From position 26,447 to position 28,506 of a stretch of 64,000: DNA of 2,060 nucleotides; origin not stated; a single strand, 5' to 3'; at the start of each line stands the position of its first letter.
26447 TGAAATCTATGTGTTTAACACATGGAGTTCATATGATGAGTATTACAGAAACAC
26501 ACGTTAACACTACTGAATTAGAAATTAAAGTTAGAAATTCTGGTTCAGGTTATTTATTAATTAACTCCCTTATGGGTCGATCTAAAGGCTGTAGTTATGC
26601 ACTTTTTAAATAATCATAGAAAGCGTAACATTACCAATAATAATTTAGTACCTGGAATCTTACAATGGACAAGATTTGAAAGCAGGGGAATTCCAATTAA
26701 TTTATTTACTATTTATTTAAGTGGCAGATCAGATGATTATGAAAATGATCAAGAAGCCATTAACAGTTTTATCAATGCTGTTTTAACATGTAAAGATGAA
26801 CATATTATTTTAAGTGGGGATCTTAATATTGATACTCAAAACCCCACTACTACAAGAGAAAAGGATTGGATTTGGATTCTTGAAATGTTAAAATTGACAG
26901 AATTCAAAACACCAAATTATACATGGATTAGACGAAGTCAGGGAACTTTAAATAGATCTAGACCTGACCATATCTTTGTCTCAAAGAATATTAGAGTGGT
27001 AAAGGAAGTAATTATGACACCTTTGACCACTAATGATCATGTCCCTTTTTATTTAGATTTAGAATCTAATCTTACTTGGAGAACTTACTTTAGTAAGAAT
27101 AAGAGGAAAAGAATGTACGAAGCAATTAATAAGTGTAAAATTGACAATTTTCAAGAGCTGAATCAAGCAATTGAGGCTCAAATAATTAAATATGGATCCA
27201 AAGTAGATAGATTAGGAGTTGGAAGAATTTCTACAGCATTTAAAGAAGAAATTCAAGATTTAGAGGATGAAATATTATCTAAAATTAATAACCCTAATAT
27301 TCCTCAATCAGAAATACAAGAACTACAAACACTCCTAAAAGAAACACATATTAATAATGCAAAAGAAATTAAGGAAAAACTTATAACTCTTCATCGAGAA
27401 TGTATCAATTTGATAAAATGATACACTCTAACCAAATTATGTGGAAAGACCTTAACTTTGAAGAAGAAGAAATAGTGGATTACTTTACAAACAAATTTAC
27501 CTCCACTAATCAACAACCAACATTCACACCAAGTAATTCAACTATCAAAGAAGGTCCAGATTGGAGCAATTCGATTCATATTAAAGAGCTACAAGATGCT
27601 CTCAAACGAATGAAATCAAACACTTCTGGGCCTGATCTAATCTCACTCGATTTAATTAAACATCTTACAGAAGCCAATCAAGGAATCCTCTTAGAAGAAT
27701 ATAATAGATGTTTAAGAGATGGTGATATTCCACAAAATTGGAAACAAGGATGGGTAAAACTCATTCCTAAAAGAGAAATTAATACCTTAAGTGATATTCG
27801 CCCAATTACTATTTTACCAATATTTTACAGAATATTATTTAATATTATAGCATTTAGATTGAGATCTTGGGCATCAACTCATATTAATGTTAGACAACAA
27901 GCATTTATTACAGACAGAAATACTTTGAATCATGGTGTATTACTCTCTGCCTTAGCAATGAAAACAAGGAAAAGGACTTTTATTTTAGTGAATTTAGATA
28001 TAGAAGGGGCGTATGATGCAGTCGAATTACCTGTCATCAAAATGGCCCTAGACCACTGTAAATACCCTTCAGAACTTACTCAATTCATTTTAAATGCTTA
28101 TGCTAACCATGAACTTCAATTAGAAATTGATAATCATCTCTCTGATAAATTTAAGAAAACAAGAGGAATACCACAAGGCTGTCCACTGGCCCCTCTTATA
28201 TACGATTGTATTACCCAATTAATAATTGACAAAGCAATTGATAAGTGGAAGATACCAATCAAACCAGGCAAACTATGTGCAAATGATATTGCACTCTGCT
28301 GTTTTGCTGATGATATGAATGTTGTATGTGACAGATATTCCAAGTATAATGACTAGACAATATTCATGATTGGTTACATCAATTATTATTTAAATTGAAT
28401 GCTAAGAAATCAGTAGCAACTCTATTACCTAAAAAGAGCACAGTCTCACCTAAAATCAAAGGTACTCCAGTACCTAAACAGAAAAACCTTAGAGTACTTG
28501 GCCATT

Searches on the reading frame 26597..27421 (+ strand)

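Call 23: search_protein_families(library=pfam, proteins=[window:26597-27421:+], max_evalue=0.001)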
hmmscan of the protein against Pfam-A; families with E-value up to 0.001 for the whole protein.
window:26597-27421:+ (274 aa): 1 family
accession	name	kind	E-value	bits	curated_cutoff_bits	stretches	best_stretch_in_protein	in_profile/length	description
PF14529.12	Exo_endo_phos_2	-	6.7e-06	26.4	27.4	1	35-151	2-116/117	Endonuclease-reverse transcriptase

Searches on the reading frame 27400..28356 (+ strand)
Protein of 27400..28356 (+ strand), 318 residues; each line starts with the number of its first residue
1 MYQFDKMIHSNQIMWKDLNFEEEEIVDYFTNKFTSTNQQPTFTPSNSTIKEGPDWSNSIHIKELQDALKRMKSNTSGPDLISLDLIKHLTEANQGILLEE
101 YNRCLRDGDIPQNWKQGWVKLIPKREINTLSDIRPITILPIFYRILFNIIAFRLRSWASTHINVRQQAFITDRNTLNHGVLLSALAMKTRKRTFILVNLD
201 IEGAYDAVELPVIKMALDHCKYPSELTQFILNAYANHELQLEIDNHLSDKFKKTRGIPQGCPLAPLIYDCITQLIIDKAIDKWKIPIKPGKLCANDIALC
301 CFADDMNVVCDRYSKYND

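Call 23: search_protein_families(library=pfam, proteins=[window:27400-28356:+], max_evalue=0.001)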
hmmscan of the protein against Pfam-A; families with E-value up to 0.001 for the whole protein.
window:27400-28356:+ (318 aa): 1 family
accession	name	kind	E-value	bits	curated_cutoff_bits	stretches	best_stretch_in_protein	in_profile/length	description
PF00078.32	RVT_1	-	2.8e-22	79.9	29.6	1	122-313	1-163/205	Reverse transcriptase (RNA-dependent DNA polymerase)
